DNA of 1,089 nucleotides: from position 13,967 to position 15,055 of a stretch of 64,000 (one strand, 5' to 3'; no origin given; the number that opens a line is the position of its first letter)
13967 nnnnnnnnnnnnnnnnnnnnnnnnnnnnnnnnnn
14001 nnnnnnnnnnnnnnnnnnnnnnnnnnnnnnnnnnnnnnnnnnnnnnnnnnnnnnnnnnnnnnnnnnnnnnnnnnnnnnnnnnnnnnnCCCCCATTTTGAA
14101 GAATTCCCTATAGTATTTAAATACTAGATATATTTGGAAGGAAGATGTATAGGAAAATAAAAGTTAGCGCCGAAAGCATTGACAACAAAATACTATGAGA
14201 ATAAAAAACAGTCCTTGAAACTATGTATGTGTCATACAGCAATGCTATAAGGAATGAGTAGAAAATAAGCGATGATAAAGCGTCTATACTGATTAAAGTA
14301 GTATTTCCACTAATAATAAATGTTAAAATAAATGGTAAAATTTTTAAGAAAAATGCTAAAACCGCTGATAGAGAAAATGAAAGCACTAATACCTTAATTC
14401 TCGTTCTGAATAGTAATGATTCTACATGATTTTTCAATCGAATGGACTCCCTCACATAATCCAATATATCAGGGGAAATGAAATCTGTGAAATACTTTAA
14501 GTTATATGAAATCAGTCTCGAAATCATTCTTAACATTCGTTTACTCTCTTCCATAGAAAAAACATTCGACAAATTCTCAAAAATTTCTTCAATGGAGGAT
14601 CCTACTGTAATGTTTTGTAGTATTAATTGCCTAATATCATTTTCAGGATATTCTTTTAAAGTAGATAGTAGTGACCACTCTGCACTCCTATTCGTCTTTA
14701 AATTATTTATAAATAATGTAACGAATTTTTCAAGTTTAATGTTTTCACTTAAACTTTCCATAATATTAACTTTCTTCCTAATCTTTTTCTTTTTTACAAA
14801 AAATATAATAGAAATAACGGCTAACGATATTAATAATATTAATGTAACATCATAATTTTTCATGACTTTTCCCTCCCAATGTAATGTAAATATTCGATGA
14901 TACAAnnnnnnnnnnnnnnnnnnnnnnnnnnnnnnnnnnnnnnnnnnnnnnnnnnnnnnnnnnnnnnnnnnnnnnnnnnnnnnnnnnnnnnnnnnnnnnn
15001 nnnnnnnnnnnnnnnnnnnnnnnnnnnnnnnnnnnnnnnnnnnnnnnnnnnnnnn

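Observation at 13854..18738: Tad/Epd-like type IV filament locus: Flp-like mini-prepilin, split TadB/TadC platform proteins, long ATPase, flanked by a TFB paralog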

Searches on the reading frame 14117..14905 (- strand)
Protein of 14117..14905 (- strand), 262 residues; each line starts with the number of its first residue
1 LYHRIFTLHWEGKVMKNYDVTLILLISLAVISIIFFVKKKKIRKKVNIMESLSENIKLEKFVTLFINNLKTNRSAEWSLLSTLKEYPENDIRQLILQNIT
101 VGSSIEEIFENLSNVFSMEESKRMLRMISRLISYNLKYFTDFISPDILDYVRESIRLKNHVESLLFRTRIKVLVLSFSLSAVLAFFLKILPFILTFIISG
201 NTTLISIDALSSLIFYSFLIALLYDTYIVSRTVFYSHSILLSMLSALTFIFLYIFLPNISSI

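Call 3: search_protein_families(library=pfam, proteins=[window:14117-14905:-], max_evalue=1)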
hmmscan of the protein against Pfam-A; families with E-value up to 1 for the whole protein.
window:14117-14905:- (262 aa): 4 families
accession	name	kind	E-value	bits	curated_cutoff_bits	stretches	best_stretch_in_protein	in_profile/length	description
PF25795.1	TPR_XPO7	-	0.0053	16.4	27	1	99-141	153-188/242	Exportin-7-like, TPR repeats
PF22499.1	DUF6990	-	0.06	13.7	27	1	18-130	22-138/180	Family of unknown function (DUF6990)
PF25423.1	DUF7893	-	0.066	13.9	27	1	53-99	19-65/90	Domain of unknown function (DUF7893)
PF08993.15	T4_Gp59_N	-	0.12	13.3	25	1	43-75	41-72/93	T4 gene Gp59 loader of gp41 DNA helicase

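Call 4: search_protein_families(library=ncbifam, proteins=[window:14117-14905:-], max_evalue=1)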
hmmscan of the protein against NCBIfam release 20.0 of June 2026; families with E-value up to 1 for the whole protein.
window:14117-14905:- (262 aa): 0 families

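Call 22: find_homologous_proteins(query=window:14117-14905:-)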
Query window:14117-14905:- (262 aa): 6 proteins with E <= 0.001 among 1652 candidates.
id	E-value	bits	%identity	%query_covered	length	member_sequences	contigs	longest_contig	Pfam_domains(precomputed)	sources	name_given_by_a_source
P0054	1.7e-138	478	98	95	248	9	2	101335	-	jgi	jgi:hypothetical protein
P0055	1.5e-126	439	91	95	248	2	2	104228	-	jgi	jgi:hypothetical protein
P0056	2.7e-99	350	73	95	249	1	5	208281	-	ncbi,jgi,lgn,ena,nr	ncbi:MAG: hypothetical protein NDF57_00950 [archaeon GBS-70-058]|nr:hypothetical protein [Candidatus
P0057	3.5e-95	336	72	95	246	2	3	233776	-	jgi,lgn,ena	-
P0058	2.2e-81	291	78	74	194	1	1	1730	-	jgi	-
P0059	1.2e-37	148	41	89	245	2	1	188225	-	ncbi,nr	ncbi:MAG: hypothetical protein N3E39_03955 [Candidatus Methanomethylicia archaeon]|nr:hypothetical p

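Call 35: search_solved_structures(query=A2, max_evalue=10)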
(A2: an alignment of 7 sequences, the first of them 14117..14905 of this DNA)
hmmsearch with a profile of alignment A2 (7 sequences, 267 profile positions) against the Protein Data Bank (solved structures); distinct sequences matched with E-value up to 10: 13.
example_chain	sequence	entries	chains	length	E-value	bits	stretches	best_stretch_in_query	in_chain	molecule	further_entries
6z1p_Bu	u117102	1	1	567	0.051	16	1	58-122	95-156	mS23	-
2noj_B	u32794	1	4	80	0.056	15.9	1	81-153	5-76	Efb homologous protein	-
4ds7_A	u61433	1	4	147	0.089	15.2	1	44-133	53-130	Calmodulin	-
2q7f_A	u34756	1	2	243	0.13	14.7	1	47-125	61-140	YrrB protein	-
1lkj_A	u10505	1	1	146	0.17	14.3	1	41-132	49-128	Calmodulin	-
6oqq_B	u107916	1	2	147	0.17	14.3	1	41-132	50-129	Calmodulin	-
9n10_B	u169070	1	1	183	0.18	14.2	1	111-178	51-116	PfATP4 Binding Protein (PfABP)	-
2lhi_A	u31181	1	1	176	0.19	14.1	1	42-132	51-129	Calmodulin,Serine/threonine-protein phosphatase 2B catalytic subunit A1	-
2lhh_A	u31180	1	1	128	0.54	12.7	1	41-92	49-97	Calmodulin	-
8q6t_E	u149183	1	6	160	1.9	10.8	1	55-97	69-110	Myosin regulatory light chain 2, ventricular/cardiac muscle isoform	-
3i5f_B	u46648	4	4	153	2.6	10.4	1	57-128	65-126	Myosin regulatory light chain LC-2, mantle muscle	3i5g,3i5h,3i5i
9h9q_E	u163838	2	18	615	4.3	9.7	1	36-91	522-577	Mto2p-binding domain-containing protein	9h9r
4uos_A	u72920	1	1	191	7.3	8.9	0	79-156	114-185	DESIGNED HELICAL BUNDLE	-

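Call 37: search_protein_families(library=pfam, alignment_id=A2, max_evalue=1)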
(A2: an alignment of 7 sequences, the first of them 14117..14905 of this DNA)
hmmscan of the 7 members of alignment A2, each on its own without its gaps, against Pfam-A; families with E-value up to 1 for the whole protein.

A. member 1, window:14117-14905:- (262 aa): 4 families
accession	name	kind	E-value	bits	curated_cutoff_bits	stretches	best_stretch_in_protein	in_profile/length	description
PF25795.1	TPR_XPO7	-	0.0053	16.4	27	1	99-141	153-188/242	Exportin-7-like, TPR repeats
PF22499.1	DUF6990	-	0.06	13.7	27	1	18-130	22-138/180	Family of unknown function (DUF6990)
PF25423.1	DUF7893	-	0.066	13.9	27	1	53-99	19-65/90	Domain of unknown function (DUF7893)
PF08993.15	T4_Gp59_N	-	0.12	13.3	25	1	43-75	41-72/93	T4 gene Gp59 loader of gp41 DNA helicase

B. families by the number of members that match (of 7 scanned): 7 families
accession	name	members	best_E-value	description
PF25795.1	TPR_XPO7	2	0.00088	Exportin-7-like, TPR repeats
PF00482.28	T2SSF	1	1.2e-05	Type II secretion system (T2SS), protein F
PF07962.17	Swi3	1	0.046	Replication Fork Protection Component Swi3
PF22499.1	DUF6990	1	0.06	Family of unknown function (DUF6990)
PF25423.1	DUF7893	1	0.066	Domain of unknown function (DUF7893)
PF08993.15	T4_Gp59_N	1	0.12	T4 gene Gp59 loader of gp41 DNA helicase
PF14425.11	Imm3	1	0.16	Immunity protein Imm3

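Call 61: search_solved_structures(query=A6, max_evalue=10, show_alignments=2)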
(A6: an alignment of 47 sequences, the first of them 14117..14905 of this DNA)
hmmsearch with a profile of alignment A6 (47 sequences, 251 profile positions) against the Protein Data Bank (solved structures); distinct sequences matched with E-value up to 10: 36.
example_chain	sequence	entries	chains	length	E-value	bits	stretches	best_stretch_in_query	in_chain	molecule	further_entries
9ykn_L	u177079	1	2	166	0.04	16.3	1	37-77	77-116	MYL2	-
8act_E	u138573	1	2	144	0.04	16.3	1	37-77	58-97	Myosin regulatory light chain 2, ventricular/cardiac muscle isoform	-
8q6t_E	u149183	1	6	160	0.044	16.2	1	37-77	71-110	Myosin regulatory light chain 2, ventricular/cardiac muscle isoform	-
5tby_E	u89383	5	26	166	0.05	16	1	37-77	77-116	Myosin regulatory light chain 2, ventricular/cardiac muscle isoform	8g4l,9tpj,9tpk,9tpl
6bs9_A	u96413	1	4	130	0.052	15.9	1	73-148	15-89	Stage III sporulation protein AB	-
5nbg_A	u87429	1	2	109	0.054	15.9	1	52-99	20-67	General secretion pathway protein F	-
6oqq_B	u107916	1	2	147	0.11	14.9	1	31-113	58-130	Calmodulin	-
1lkj_A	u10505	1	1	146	0.11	14.9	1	32-113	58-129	Calmodulin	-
2lhi_A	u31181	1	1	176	0.11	14.8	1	32-114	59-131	Calmodulin,Serine/threonine-protein phosphatase 2B catalytic subunit A1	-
3i5f_B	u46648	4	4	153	0.14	14.5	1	35-72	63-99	Myosin regulatory light chain LC-2, mantle muscle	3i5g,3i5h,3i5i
4yy2_A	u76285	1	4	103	0.17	14.2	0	55-99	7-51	dTor_3x33L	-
4yy5_A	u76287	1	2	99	0.19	14.1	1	46-99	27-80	dTor_3x33L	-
4v8p_AQ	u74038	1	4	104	0.26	13.6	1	102-154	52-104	60S RIBOSOMAL PROTEIN L36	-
4ds7_A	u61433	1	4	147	0.34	13.3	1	32-113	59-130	Calmodulin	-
2gta_A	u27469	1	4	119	0.39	13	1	23-75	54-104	Hypothetical protein ypjD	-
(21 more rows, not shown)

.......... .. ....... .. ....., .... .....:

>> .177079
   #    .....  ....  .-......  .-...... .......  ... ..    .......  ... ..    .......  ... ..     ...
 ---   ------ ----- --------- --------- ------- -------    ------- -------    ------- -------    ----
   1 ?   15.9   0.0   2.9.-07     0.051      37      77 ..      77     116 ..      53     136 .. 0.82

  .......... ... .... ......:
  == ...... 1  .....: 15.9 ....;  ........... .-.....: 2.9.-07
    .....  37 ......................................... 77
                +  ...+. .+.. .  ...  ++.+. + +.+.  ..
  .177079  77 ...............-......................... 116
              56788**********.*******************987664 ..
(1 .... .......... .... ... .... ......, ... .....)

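Call 64: search_protein_families(library=pfam, alignment_id=A6, max_evalue=0.01)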
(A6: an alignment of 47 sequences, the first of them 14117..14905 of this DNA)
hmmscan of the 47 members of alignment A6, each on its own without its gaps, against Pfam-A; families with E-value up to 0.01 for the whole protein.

A. member 1, window:14117-14905:- (262 aa): 1 family
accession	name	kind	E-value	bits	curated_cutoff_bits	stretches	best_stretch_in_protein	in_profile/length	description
PF25795.1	TPR_XPO7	-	0.0053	16.4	27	1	99-141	153-188/242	Exportin-7-like, TPR repeats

B. families by the number of members that match (of 47 scanned): 5 families
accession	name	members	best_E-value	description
PF00482.28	T2SSF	11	1.2e-05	Type II secretion system (T2SS), protein F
PF25795.1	TPR_XPO7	2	0.00088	Exportin-7-like, TPR repeats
PF10066.14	DUF2304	1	0.0028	Uncharacterized conserved protein (DUF2304)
PF00285.26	Citrate_synt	1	0.0061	Citrate synthase, C-terminal domain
PF14074.11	DUF4257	1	0.0084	Protein of unknown function (DUF4257)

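Call 79: search_protein_representatives(alignment_id=A8)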
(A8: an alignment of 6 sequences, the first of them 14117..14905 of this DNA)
Query: 6 sequences, 248 profile positions. Proteins with E-value up to 0.001 (for the whole library): 17; up to 1e-10: 9; up to 1e-30: 4. The best 17 are listed.
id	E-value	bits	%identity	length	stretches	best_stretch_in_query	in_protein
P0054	4.1e-131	452.2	-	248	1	1-248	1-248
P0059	2.7e-101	354.5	-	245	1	10-246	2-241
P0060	1.3e-52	195.1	-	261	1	8-243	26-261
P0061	2.3e-52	194.2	-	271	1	3-246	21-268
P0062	2.2e-27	112.4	-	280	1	7-244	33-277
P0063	1.6e-23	99.7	-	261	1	8-248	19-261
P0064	2.9e-23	98.9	-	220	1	40-246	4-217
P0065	3.6e-23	98.6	-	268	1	37-245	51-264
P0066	8.1e-14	68.0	-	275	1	11-242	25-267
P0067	5.9e-06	42.2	-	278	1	10-242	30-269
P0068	1.3e-05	41.0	-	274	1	11-240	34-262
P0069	2.1e-05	40.4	-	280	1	5-238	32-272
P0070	1.4e-04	37.7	-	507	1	34-239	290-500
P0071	1.5e-04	37.6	-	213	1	45-242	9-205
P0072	2.3e-04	37.0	-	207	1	51-240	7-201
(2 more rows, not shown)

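Call 85: predict_structure(alignment_id=A9)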
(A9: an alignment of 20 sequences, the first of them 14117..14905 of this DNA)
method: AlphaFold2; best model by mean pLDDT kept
length: 262 residues; sequences in the alignment: 20
mean_pLDDT: 82.0   pTM: 0.64
mean pLDDT of the five models: 82.0, 81.7, 81.4, 79.9, 79.4
residues with pLDDT >= 90: 132; 70-90: 75; 50-70: 34; < 50: 21
segments of 3 or more residues with pLDDT < 50: 1-18, 41-43
pLDDT, mean of each block of 10 residues (from residue 1): 42 46 65 60 61 92 93 87 89 91 92 91 93 92 93 93 90 94 91 74 70 88 90 83 93 84 61
secondary structure, 60 per line:
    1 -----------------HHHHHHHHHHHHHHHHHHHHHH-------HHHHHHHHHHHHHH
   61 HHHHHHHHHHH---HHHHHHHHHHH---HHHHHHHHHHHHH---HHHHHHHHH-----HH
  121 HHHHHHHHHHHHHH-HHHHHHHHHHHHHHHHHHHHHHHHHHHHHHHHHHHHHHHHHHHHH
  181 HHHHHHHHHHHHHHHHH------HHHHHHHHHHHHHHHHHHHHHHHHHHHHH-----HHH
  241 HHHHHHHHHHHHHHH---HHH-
elements in order: H18-39 H47-71 H75-85 H89-101 H105-113 H119-134 H136-197 H204-232 H238-255

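Call 89: fold_search(model_id=the predicted structure, library=pdb)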
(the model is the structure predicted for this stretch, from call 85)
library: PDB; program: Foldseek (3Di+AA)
matches with E <= 10: 179; with E <= 0.001: 0
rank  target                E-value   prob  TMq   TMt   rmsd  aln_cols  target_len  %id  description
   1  2vmb_B                3.7e-01  0.99  0.34  0.69   3.4       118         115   13  The three-dimensional structure of the cytoplasmic domains of EpsF from the Type 2 Secretion System of Vibrio cholerae (released 2009-02-10)
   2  2vma_B                6.7e-01  0.97  0.31  0.65   3.5       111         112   14  The three-dimensional structure of the cytoplasmic domains of EpsF from the Type 2 Secretion System of Vibrio cholerae (released 2009-02-10)
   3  3c1q_B                7.0e-01  0.98  0.34  0.68   3.5       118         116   13  The three-dimensional structure of the cytoplasmic domains of EpsF from the Type 2 Secretion System of Vibrio cholerae (released 2009-02-03)
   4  2vmb_A                7.0e-01  0.98  0.32  0.63   3.5       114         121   13  The three-dimensional structure of the cytoplasmic domains of EpsF from the Type 2 Secretion System of Vibrio cholerae (released 2009-02-10)
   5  7ezc_B                7.0e-01  0.11  0.16  0.12  17.1       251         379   12  Adenosine A2a receptor mutant-I92N (released 2022-04-13)
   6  5nbg_A                8.5e-01  0.97  0.32  0.67   3.5       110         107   13  Structure of the cytoplasmic domain I of OutF in the D. dadantii type II secretion system (released 2018-03-21)
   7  3c1q_A                8.5e-01  0.97  0.31  0.64   3.5       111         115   14  The three-dimensional structure of the cytoplasmic domains of EpsF from the Type 2 Secretion System of Vibrio cholerae (released 2009-02-03)
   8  7p1k_A                1.0e+00  0.21  0.24  0.16  22.4       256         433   10  Cryo EM structure of bison NHA2 in nano disc structure (released 2022-01-26)
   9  2vma_A                1.2e+00  0.95  0.33  0.63   3.4       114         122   13  The three-dimensional structure of the cytoplasmic domains of EpsF from the Type 2 Secretion System of Vibrio cholerae (released 2009-02-10)
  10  5nbg_B                1.2e+00  0.94  0.32  0.68   3.5       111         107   13  Structure of the cytoplasmic domain I of OutF in the D. dadantii type II secretion system (released 2018-03-21)
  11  7ajq_A                1.4e+00  0.12  0.20  0.22  22.8       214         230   11  cryo-EM structure of ExbBD from Serratia Marcescens (released 2021-10-06)
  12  6tyi_A                1.5e+00  0.15  0.24  0.27  17.7       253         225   11  ExbB-ExbD complex in MSP1E3D1 nanodisc (released 2019-10-16)
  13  8vlw_B                1.5e+00  0.13  0.21  0.24  21.3       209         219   12  TolQ-TolR inner membrane protein complex from Acinetobacter baumannii (released 2025-01-15)
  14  6mhw_A                1.6e+00  0.06  0.13  0.07  25.7       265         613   18  Structure of human TRPV3 in the presence of 2-APB in C2 symmetry (1) (released 2018-10-03)
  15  6ww2_R                1.7e+00  0.08  0.17  0.13  17.1       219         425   13  Structure of human Frizzled5 by fiducial-assisted cryo-EM (released 2020-08-19)
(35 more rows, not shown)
